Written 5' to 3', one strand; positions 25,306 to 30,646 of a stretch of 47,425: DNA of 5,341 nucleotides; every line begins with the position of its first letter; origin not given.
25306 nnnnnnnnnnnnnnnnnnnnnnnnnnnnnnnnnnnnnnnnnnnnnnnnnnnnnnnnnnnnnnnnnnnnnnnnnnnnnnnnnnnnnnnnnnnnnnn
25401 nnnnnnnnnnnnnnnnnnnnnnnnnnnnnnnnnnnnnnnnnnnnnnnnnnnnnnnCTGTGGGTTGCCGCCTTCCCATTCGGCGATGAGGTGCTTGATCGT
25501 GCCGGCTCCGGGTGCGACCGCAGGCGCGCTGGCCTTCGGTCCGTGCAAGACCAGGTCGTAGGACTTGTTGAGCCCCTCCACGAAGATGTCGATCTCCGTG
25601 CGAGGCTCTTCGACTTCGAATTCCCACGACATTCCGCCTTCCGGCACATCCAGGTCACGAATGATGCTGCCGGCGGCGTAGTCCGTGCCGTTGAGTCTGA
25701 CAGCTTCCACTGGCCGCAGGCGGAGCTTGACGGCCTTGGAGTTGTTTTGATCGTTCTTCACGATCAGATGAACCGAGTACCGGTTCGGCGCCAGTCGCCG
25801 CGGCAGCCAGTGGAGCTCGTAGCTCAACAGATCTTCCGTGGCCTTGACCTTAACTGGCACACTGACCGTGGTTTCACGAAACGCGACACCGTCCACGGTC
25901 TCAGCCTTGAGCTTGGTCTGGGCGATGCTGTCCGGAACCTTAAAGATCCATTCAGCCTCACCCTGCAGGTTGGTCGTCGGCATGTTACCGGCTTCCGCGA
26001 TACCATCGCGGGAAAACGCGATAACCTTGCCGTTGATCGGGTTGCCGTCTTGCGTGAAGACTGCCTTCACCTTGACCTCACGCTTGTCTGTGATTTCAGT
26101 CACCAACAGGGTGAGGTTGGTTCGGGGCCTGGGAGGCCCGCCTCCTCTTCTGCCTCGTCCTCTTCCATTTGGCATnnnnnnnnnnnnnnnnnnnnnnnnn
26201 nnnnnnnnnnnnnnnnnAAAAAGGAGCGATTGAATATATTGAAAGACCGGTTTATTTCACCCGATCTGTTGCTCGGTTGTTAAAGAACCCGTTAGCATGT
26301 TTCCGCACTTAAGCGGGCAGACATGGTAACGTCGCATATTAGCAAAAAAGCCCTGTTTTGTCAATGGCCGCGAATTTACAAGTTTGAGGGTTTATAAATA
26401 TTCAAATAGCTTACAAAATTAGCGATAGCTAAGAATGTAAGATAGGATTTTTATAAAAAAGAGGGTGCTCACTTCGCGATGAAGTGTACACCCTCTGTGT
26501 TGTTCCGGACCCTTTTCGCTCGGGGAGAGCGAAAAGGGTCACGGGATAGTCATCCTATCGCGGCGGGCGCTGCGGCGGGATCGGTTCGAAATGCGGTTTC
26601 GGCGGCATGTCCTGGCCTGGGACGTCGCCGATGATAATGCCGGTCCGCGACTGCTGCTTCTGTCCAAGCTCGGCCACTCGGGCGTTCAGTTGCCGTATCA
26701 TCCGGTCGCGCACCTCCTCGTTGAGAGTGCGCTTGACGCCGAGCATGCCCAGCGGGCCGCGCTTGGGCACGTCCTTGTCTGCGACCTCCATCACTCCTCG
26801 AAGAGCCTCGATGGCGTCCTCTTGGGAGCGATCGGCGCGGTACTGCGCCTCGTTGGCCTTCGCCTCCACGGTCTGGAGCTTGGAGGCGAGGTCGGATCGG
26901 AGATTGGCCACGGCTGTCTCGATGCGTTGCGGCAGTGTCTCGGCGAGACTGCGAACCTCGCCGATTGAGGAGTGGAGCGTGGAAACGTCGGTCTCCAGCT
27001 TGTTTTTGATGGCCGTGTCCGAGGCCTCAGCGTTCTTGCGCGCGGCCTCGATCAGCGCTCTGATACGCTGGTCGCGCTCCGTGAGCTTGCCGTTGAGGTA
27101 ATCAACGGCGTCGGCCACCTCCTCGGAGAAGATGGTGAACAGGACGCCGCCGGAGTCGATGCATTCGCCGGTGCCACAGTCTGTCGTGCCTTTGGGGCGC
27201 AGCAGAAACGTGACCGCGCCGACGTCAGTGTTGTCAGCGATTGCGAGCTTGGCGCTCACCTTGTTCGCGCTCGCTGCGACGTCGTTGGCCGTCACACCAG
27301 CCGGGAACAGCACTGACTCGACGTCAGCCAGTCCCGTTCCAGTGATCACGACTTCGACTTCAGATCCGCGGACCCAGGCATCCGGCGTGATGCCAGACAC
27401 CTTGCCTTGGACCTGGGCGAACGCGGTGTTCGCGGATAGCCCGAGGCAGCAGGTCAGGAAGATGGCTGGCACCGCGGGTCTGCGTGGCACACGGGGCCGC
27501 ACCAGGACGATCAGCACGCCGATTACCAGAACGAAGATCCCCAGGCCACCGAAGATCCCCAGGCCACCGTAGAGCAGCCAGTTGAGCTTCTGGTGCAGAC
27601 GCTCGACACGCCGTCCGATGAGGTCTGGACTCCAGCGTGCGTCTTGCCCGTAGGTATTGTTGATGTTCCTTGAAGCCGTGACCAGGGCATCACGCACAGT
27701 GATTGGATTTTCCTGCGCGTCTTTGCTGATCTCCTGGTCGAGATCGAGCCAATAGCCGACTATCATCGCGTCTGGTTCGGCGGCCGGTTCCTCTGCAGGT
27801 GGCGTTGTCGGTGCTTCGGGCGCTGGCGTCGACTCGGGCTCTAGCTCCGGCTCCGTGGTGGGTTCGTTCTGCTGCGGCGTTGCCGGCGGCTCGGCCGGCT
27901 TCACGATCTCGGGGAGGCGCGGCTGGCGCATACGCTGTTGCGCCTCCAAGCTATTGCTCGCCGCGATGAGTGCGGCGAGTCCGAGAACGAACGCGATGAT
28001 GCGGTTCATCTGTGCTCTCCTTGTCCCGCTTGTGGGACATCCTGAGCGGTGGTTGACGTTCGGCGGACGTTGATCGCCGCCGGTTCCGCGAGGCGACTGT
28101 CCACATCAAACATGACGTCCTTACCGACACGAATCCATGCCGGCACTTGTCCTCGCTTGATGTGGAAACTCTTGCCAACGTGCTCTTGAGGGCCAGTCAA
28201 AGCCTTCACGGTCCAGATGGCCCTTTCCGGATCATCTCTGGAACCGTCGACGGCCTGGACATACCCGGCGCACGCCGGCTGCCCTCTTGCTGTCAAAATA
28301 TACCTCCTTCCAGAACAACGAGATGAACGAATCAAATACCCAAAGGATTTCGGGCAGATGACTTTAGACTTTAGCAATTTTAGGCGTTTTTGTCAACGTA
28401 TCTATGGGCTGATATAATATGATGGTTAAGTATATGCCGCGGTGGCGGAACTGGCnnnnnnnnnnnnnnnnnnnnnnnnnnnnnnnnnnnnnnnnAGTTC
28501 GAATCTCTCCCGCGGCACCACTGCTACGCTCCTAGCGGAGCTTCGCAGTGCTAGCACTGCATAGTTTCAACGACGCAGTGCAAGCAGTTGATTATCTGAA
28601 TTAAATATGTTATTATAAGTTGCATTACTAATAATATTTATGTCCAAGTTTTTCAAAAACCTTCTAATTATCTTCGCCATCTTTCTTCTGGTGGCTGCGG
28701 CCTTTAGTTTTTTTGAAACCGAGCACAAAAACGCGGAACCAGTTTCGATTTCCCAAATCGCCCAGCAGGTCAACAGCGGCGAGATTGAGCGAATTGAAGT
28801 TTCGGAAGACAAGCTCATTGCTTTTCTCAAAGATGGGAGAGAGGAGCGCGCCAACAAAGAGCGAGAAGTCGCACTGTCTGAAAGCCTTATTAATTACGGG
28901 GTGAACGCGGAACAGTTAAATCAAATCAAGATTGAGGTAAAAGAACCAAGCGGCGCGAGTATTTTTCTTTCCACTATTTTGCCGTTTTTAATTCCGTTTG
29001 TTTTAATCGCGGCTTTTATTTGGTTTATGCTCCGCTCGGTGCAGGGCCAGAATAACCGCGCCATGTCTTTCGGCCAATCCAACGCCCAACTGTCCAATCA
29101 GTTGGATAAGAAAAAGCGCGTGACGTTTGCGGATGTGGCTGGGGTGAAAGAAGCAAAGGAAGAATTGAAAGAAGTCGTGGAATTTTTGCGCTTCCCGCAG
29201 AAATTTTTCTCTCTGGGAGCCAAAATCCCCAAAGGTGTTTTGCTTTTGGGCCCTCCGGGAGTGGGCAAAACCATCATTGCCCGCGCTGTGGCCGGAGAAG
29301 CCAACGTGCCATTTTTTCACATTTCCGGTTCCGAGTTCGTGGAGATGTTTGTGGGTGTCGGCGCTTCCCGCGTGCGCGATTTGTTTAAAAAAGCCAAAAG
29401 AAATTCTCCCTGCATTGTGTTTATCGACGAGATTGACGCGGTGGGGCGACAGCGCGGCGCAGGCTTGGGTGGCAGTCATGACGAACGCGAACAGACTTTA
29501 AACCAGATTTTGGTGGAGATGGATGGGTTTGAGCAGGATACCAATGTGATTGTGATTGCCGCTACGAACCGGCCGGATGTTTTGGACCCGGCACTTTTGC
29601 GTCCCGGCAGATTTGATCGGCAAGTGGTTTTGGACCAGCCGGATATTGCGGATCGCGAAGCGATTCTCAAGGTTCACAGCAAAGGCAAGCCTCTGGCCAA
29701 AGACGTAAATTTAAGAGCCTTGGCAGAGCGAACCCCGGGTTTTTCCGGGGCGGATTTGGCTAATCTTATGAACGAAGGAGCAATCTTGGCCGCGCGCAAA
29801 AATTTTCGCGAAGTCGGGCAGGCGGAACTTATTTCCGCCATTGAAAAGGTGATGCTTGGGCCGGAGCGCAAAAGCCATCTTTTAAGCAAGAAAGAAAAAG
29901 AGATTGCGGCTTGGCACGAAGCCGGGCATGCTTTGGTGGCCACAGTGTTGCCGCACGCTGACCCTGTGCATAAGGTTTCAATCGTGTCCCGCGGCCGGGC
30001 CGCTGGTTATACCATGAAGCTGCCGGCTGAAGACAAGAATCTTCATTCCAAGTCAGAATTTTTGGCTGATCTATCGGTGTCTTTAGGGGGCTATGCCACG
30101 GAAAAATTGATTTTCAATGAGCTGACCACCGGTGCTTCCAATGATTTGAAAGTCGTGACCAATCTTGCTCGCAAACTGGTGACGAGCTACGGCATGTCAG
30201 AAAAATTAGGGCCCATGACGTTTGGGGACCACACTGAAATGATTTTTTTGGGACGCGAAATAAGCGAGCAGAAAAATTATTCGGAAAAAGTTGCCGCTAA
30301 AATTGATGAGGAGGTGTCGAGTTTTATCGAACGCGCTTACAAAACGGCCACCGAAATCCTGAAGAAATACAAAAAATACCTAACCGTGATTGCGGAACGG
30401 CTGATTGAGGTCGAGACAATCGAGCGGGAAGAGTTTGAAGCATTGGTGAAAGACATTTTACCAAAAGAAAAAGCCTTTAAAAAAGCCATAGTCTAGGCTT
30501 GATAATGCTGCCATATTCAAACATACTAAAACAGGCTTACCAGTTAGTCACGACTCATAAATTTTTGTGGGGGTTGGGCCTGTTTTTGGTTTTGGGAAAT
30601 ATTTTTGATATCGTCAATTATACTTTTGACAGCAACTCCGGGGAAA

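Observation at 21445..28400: Seven-gene, ~7-kb high-GC island encoding only secreted/membrane proteins, between the pilin array and tRNA-Leu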

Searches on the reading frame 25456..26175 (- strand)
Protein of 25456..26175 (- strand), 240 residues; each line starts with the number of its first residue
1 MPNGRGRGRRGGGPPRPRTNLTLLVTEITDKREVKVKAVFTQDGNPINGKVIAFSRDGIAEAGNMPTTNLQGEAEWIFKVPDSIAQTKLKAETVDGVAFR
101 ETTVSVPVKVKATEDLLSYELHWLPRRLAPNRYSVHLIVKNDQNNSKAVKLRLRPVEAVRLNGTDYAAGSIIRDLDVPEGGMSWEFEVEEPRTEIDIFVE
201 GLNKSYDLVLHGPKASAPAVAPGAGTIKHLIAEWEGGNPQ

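Call 105: search_solved_structures(query=A8, max_evalue=1)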
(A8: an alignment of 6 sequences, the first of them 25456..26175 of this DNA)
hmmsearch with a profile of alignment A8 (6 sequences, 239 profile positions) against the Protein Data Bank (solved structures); distinct sequences matched with E-value up to 1: 16.
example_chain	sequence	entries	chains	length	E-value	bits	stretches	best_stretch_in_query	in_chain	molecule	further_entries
6nz0_Z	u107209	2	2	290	0.0001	24.9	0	126-162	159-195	Dyslexia-associated protein KIAA0319-like protein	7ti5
7qix_K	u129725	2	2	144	0.11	14.9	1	135-212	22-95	40S ribosomal protein S17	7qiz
3jbn_W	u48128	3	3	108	0.14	14.6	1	135-211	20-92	40S ribosomal protein eS17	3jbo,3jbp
6zj3_SV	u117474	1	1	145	0.22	14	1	142-211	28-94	Ribosomal protein eS17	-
7qiy_I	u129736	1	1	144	0.27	13.7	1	135-212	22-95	40S ribosomal protein S17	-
3lso_A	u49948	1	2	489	0.34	13.4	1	21-82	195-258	Putative membrane anchored protein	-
6qsu_A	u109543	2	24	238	0.37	13.3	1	80-148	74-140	Urease subunit alpha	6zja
8hc1_A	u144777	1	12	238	0.38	13.3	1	80-148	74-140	Urease subunit alpha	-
9s33_A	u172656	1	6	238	0.38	13.3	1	80-148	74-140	Urease subunit alpha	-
1e9y_A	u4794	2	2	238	0.38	13.2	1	80-148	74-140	UREASE SUBUNIT ALPHA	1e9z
7unr_4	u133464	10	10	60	0.49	12.9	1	1-45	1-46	50S ribosomal protein L32 | Large ribosomal subunit protein bL32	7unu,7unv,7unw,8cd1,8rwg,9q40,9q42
7kpn_Z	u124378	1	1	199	0.56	12.7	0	126-159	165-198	Dyslexia-associated protein KIAA0319-like protein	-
9ygm_SV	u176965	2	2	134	0.61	12.6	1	144-210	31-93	40S ribosomal protein eS17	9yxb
9p4n_R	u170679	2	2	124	0.65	12.5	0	126-162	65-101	Dyslexia-associated protein KIAA0319-like protein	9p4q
4v3p_SQ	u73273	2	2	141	0.74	12.3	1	137-207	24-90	40S ribosomal protein S17-4 | 40S ribosomal protein S17E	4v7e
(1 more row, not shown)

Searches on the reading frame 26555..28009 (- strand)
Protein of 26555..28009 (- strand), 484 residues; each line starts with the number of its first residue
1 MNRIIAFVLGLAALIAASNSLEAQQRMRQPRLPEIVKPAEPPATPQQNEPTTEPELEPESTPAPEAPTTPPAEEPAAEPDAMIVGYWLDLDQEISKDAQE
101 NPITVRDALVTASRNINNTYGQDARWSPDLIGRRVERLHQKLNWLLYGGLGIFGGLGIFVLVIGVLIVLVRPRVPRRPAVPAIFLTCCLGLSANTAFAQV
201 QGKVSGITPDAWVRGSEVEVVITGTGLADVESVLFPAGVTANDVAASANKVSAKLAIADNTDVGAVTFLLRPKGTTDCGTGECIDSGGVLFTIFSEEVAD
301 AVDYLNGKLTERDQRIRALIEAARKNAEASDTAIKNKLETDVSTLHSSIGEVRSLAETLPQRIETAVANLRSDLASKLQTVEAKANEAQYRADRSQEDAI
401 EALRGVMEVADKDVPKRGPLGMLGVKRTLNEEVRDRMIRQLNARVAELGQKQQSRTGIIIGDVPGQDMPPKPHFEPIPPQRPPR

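Call 6: search_protein_families(library=pfam, proteins=[window:26555-28009:-], max_evalue=1)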
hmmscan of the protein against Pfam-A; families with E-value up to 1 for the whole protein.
window:26555-28009:- (484 aa): 9 families
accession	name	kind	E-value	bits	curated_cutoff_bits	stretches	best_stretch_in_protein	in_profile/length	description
PF01442.23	Apolipoprotein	-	0.0023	18.1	90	1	296-407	66-174/190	Apolipoprotein A1/A4/E domain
PF09099.16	Qn_am_d_aIII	-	0.017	15.9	22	1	204-267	4-66/82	Quinohemoprotein amine dehydrogenase, alpha subunit domain III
PF04513.17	Baculo_PEP_C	-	0.026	15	38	1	297-388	35-122/140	Baculovirus polyhedron envelope protein, PEP, C terminus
PF07730.19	HisKA_3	-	0.098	13.7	24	1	316-360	20-64/68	Histidine kinase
PF07793.16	DUF1631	-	0.19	10.6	33.7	1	15-93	603-675/741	Protein of unknown function (DUF1631)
PF09769.14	ApoO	-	0.33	11.3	31.4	0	352-395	5-48/131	Apolipoprotein O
PF16999.10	V-ATPase_G_2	-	0.59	11.2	28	0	308-404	9-100/104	Vacuolar (H+)-ATPase G subunit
PF08641.17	Mis14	-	0.89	10.4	24.9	0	299-402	4-108/133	Kinetochore protein Mis14 like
PF20711.2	DUF6825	-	0.97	10.4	27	1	353-454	12-101/105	Family of unknown function (DUF6825)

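Call 7: search_protein_families(library=phrogs, proteins=[window:26555-28009:-], max_evalue=1)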
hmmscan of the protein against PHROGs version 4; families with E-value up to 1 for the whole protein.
window:26555-28009:- (484 aa): 7 families
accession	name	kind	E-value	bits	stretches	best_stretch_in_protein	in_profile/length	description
phrog_473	-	head and packaging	0.018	16.5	1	323-361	34-72/75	virion structural protein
phrog_20017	-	unknown function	0.11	13.3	0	427-452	6-30/50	-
phrog_7599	-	unknown function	0.14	13.7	1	312-378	22-81/95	-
phrog_24256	-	unknown function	0.14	13.2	0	295-364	12-81/118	-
phrog_2137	-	tail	0.18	12.3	1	297-385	136-225/267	tail fiber protein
phrog_38539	-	unknown function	0.37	12.2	0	338-366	10-38/70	-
phrog_13002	-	unknown function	0.46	11.8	1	357-412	29-85/107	-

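Call 8: search_protein_families(library=ncbifam, proteins=[window:26555-28009:-], max_evalue=1)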
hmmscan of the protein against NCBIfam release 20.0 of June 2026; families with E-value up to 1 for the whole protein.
window:26555-28009:- (484 aa): 7 families
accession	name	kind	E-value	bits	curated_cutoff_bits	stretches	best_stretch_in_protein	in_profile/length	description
TIGR03908.1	QH_alpha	equivalog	0.00089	17.9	274.35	1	192-267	283-357/510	quinohemoprotein amine dehydrogenase subunit alpha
NF033916.0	antiphage_ZorA_3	subfamily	0.02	13.8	250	1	310-413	316-416/509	anti-phage ZorAB system protein ZorA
TIGR01474.1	ubiA_proteo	equivalog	0.035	13.6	275.45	1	153-208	108-163/282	4-hydroxybenzoate octaprenyltransferase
TIGR02596.1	TIGR02596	subfamily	0.041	14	70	1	238-297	111-169/196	Verru_Chthon cassette protein D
NF033441.0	BREX_BrxC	hypoth_equivalog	0.065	11.4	400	1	321-453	989-1122/1173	BREX system P-loop protein BrxC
NF033914.0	antiphage_ZorA_1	subfamily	0.31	9.3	190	1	298-412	335-446/619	anti-phage ZorAB system protein ZorA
NF041244.1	IglI_fam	subfamily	0.32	10.8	100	0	293-389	84-173/290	type VI secretion system protein IglI family protein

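Call 11: find_encoding_contigs(protein=window:26555-28009:-, flank=10000, max_places=10)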
Protein window:26555-28009:- (484 aa): no gene with exactly this product is on record in the collection.

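Call 56: search_dna_similar(query=window:26555-28009:-, collection=phages, mode=protein, max_evalue=0.01, max_rows=10)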
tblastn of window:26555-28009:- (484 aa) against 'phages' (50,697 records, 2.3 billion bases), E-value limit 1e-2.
No match.

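Call 103: search_solved_structures(query=window:26555-28009:-, max_evalue=1)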
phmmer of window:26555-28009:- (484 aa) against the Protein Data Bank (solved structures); distinct sequences matched with E-value up to 1: 3.
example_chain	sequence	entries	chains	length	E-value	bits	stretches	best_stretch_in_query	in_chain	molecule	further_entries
3a1i_A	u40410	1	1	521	0.17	14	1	163-230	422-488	Amidase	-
3a1k_A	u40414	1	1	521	0.17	14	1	163-230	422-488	Amidase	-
3mxz_A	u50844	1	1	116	0.48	12.5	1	321-388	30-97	Tubulin-specific chaperone A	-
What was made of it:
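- Checked: ORF2's IPT/TIG call rests only on weak Ig-like hits (calls 6, 8, 103).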

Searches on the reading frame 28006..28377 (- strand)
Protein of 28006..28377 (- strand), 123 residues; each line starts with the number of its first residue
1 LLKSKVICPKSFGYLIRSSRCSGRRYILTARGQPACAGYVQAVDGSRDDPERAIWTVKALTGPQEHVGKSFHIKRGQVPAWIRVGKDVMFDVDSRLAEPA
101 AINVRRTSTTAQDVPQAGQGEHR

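Call 6: search_protein_families(library=pfam, proteins=[window:28006-28377:-], max_evalue=1)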
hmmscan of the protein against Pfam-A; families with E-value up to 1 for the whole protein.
window:28006-28377:- (123 aa): 0 families

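Call 7: search_protein_families(library=phrogs, proteins=[window:28006-28377:-], max_evalue=1)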
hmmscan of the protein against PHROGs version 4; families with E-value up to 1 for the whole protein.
window:28006-28377:- (123 aa): 1 family
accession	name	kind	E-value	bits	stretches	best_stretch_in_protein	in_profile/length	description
phrog_4149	-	unknown function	0.39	11.6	1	59-88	89-118/193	-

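Call 8: search_protein_families(library=ncbifam, proteins=[window:28006-28377:-], max_evalue=1)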
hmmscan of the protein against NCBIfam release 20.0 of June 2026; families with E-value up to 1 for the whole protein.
window:28006-28377:- (123 aa): 0 families

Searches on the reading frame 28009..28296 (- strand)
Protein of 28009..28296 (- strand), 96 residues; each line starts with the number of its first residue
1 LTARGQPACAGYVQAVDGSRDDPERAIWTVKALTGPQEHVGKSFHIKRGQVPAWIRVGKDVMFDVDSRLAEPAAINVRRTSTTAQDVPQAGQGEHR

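Call 21: find_encoding_contigs(protein=window:28009-28296:-, flank=10000, max_places=10)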
Protein seq(96 aa) (96 aa): 6 contigs read that carry it; 5 places shown.
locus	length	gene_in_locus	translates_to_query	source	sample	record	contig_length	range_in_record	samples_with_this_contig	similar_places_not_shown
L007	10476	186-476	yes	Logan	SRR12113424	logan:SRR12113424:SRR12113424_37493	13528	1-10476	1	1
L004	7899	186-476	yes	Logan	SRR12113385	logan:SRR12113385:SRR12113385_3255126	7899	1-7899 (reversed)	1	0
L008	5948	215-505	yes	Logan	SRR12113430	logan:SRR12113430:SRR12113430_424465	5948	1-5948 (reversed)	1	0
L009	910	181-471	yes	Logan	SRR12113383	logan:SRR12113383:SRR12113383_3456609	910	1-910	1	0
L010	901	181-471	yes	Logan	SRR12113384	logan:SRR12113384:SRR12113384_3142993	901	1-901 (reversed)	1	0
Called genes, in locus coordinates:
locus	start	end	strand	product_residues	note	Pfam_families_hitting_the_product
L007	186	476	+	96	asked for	-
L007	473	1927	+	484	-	-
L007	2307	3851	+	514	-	-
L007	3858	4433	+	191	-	-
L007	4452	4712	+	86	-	-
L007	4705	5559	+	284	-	-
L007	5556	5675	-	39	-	-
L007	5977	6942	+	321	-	-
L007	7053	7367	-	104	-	PF18895:T4SS_pilin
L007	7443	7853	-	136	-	PF05987:DUF898 (weak), PF18895:T4SS_pilin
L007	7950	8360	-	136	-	PF18895:T4SS_pilin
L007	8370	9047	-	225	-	PF18895:T4SS_pilin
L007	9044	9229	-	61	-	-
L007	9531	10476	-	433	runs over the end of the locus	PF01547:SBP_bac_1, PF13416:SBP_bac_8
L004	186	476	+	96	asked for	-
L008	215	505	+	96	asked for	-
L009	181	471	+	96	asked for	-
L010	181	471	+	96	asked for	-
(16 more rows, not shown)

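Call 68: search_solved_structures(query=window:28009-28296:-, max_evalue=10)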
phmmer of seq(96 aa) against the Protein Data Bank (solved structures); distinct sequences matched with E-value up to 10: 0.

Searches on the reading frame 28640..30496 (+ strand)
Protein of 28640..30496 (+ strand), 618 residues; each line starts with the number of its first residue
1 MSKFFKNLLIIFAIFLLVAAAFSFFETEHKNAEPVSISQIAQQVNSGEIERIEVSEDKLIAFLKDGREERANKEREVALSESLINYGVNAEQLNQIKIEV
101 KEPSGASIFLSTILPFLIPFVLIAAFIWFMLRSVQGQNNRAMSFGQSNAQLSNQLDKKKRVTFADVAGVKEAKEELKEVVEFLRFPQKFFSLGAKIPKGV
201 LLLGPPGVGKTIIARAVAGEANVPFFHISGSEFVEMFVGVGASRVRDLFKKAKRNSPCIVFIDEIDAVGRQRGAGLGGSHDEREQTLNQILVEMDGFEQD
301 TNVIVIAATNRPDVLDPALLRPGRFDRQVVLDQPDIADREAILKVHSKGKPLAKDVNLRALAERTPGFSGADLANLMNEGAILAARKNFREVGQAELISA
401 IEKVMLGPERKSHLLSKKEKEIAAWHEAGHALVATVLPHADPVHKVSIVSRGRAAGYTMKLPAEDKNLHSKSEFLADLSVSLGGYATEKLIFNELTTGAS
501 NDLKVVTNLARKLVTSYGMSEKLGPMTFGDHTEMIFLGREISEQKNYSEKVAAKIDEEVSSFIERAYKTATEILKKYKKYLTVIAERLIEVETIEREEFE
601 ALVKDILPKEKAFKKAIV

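Call 9: search_protein_families(library=pfam, proteins=[window:28640-30496:+], max_evalue=0.01)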
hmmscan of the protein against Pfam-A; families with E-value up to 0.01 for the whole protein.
window:28640-30496:+ (618 aa): 13 families
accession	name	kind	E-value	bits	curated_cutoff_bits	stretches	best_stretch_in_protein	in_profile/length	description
PF01434.24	Peptidase_M41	-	1.4e-67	227.8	29.9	1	414-601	2-190/191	Peptidase family M41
PF00004.35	AAA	-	9e-47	159.2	21.2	1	200-331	1-129/131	ATPase family associated with various cellular activities (AAA)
PF17862.7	AAA_lid_3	-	5.5e-13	48.6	27.2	1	355-397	1-43/45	AAA+ lid domain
PF07728.20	AAA_5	-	2.1e-07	31.5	22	1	199-321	1-137/139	AAA domain (dynein-related subfamily)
PF06480.20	FtsH_ext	-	9.3e-07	29.5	25.5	1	9-102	2-102/103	FtsH Extracellular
PF20720.3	nSTAND3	-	0.00011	22.4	27.2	1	200-328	20-128/155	Novel STAND NTPase 3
PF06068.19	TIP49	-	0.00015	21.5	23.8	1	198-234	51-89/347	TIP49 P-loop domain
PF13191.12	AAA_16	-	0.00025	22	32.6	0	197-222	24-49/167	AAA ATPase domain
PF05496.18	RuvB_N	-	0.00029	21.1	27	1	198-266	34-94/159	Holliday junction DNA helicase RuvB P-loop domain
PF13207.12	AAA_17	-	0.001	19.8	27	1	203-256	1-53/136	AAA domain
PF07724.20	AAA_2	-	0.0016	18.9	27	0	200-269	6-88/166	AAA domain (Cdc48 subfamily)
PF13401.12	AAA_22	-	0.0064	17.2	27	0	200-227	8-38/130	AAA domain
PF01695.23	IstB_IS21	-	0.0086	16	24.1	0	199-221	94-116/238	IstB-like ATP binding protein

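Call 13: find_encoding_contigs(protein=window:28640-30496:+, flank=10000, max_places=10)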
Protein window:28640-30496:+ (618 aa): no gene with exactly this product is on record in the collection.
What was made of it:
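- Tried and rejected: ORF2 and FtsH were not on record (calls 11, 13).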
